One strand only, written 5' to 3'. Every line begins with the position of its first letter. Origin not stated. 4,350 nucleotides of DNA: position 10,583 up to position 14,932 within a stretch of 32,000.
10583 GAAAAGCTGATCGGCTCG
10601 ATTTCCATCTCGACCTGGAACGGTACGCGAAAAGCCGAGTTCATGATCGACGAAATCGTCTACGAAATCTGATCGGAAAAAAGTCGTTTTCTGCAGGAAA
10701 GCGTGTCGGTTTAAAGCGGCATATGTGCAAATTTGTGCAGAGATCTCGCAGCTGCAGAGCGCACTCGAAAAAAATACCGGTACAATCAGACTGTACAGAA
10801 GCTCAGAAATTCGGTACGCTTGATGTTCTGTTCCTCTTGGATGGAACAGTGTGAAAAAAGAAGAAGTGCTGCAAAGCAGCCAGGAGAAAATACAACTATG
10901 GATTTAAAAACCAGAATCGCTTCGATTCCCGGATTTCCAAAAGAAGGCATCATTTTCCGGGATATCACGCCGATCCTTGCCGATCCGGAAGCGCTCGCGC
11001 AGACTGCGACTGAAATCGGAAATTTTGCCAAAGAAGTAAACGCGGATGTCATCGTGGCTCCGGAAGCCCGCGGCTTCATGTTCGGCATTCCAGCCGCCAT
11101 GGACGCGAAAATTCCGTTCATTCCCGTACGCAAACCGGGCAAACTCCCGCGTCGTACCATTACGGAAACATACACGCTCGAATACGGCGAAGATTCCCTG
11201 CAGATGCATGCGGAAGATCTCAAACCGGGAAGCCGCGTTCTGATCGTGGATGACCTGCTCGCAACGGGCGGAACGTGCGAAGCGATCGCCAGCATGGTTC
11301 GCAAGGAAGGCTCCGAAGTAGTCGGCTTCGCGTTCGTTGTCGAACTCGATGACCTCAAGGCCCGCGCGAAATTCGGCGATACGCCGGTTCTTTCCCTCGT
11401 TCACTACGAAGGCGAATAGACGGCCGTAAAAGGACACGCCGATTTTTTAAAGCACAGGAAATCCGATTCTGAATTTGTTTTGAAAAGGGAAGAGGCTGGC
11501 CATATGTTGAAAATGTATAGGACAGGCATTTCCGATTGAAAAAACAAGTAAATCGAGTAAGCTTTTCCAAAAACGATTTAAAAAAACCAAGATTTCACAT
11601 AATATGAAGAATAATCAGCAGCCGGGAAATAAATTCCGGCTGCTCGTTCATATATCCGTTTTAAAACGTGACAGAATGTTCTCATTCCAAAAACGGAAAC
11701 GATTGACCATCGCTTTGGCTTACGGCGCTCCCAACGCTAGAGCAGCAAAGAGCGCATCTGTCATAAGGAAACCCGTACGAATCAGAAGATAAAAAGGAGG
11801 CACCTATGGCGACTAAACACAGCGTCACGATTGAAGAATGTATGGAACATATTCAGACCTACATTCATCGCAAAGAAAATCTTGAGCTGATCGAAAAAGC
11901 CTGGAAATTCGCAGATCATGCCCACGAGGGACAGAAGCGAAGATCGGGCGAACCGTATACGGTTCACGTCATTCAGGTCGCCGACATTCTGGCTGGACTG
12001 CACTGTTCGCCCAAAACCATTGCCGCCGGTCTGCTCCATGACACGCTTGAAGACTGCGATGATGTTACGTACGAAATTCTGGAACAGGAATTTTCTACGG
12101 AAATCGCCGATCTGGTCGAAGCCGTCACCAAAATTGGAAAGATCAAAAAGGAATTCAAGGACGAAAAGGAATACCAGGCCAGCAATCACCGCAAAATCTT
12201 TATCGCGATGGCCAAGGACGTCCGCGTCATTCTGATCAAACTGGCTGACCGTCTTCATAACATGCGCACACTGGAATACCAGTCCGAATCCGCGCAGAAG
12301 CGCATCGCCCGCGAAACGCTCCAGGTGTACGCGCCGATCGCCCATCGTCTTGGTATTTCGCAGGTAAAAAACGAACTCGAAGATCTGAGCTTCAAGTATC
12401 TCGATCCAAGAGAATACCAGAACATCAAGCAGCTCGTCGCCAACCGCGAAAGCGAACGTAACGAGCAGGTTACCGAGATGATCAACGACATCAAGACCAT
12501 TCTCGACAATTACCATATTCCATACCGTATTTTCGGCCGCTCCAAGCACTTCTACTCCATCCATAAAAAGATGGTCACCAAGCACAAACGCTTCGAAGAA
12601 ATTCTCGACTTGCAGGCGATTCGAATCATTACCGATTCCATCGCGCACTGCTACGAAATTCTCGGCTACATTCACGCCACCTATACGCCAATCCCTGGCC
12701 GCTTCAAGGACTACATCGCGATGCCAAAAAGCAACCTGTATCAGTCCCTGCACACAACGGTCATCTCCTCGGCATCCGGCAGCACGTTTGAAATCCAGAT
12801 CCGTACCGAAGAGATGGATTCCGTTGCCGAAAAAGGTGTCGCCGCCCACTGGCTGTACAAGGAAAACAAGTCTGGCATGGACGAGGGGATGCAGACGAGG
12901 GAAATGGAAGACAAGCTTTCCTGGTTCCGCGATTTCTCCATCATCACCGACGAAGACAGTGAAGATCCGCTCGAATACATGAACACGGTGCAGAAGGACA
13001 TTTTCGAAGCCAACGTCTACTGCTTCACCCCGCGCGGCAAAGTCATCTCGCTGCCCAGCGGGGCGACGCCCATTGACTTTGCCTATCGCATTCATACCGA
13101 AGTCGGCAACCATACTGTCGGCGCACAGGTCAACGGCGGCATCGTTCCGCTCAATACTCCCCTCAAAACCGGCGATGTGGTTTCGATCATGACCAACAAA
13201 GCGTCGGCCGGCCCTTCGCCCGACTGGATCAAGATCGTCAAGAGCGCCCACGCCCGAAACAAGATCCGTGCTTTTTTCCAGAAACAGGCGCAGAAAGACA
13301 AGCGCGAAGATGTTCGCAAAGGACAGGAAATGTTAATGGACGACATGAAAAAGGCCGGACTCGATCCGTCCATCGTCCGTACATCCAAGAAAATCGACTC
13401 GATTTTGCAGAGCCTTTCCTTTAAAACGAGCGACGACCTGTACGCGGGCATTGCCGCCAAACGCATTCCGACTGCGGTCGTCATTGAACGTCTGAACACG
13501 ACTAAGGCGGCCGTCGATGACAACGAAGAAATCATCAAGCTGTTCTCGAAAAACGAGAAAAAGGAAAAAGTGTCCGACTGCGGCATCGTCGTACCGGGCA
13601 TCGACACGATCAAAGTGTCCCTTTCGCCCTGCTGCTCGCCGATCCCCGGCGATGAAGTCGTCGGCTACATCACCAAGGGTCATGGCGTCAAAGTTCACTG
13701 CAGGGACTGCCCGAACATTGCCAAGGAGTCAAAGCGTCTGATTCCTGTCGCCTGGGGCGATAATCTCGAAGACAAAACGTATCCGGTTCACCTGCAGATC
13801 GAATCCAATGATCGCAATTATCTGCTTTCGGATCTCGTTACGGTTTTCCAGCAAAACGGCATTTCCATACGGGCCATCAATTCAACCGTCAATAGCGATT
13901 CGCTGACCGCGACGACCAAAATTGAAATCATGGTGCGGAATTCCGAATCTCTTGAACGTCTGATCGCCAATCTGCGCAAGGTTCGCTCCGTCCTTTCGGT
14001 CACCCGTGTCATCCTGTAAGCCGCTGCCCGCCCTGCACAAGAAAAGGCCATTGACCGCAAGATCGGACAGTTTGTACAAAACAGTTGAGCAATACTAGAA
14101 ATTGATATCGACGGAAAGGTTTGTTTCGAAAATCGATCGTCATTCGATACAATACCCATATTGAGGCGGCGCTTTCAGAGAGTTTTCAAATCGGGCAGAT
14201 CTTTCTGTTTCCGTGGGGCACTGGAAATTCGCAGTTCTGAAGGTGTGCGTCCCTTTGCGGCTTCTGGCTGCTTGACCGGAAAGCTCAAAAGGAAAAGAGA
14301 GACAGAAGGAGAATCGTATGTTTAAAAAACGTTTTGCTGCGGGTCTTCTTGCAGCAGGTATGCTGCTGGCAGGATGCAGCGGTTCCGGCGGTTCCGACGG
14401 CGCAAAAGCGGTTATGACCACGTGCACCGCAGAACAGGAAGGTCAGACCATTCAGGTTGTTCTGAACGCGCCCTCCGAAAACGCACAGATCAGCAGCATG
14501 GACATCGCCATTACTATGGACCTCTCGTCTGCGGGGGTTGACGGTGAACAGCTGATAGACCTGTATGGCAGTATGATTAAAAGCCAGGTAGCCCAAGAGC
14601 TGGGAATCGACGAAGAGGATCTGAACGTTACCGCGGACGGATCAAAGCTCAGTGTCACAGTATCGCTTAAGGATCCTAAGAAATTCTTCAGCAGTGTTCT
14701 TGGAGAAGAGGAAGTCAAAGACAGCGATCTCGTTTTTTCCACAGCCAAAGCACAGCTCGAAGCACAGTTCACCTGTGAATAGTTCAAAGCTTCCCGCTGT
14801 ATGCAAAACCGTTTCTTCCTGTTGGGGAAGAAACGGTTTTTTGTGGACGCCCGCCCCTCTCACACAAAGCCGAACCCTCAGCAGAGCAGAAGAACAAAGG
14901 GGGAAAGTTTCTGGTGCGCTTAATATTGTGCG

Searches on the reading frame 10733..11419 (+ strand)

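Call 59: search_protein_families(library=pfam, proteins=[window:10733-11419:+], max_evalue=0.001)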
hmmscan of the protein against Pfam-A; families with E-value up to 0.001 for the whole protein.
window:10733-11419:+ (228 aa): 1 family
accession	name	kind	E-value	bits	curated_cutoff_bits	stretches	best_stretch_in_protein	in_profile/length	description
PF00156.33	Pribosyltran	-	4.4e-14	52.5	26.3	1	100-206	20-127/158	Phosphoribosyl transferase domain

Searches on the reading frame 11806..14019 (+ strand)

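Call 59: search_protein_families(library=pfam, proteins=[window:11806-14019:+], max_evalue=0.001)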
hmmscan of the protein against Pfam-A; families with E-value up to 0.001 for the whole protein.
window:11806-14019:+ (737 aa): 7 families
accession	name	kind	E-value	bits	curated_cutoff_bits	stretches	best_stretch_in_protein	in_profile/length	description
PF13328.12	HD_4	-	4.1e-49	166.7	27.2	1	32-184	1-155/156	HD domain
PF04607.23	RelA_SpoT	-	2.1e-41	141.2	27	1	244-355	1-112/113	Region found in RelA / SpoT proteins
PF02824.27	TGS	-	4.6e-23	81.5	22.2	1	404-463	1-60/60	TGS domain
PF13291.12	ACT_4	-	3.5e-18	66.5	27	1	656-734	2-80/80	ACT domain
PF01966.28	HD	-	1.3e-08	35.5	22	1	54-153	4-116/116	HD domain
PF01842.31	ACT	-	8.5e-06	25.9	27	1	663-726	3-64/66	ACT domain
PF19296.4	RelA_AH_RIS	-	4.8e-05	24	23.8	0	477-636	3-173/185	RelA/SpoT, AH and RIS domains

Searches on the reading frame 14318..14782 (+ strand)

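Call 60: search_protein_families(library=pfam, proteins=[window:14318-14782:+], max_evalue=0.001)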
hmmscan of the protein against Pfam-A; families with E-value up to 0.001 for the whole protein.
window:14318-14782:+ (154 aa): 0 families

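Call 61: search_protein_families(library=phrogs, proteins=[window:14318-14782:+], max_evalue=0.01)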
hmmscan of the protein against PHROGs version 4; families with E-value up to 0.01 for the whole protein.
window:14318-14782:+ (154 aa): 1 family
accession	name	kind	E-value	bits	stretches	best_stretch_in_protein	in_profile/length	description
phrog_25640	-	unknown function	0.0073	17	1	11-138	15-138/189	-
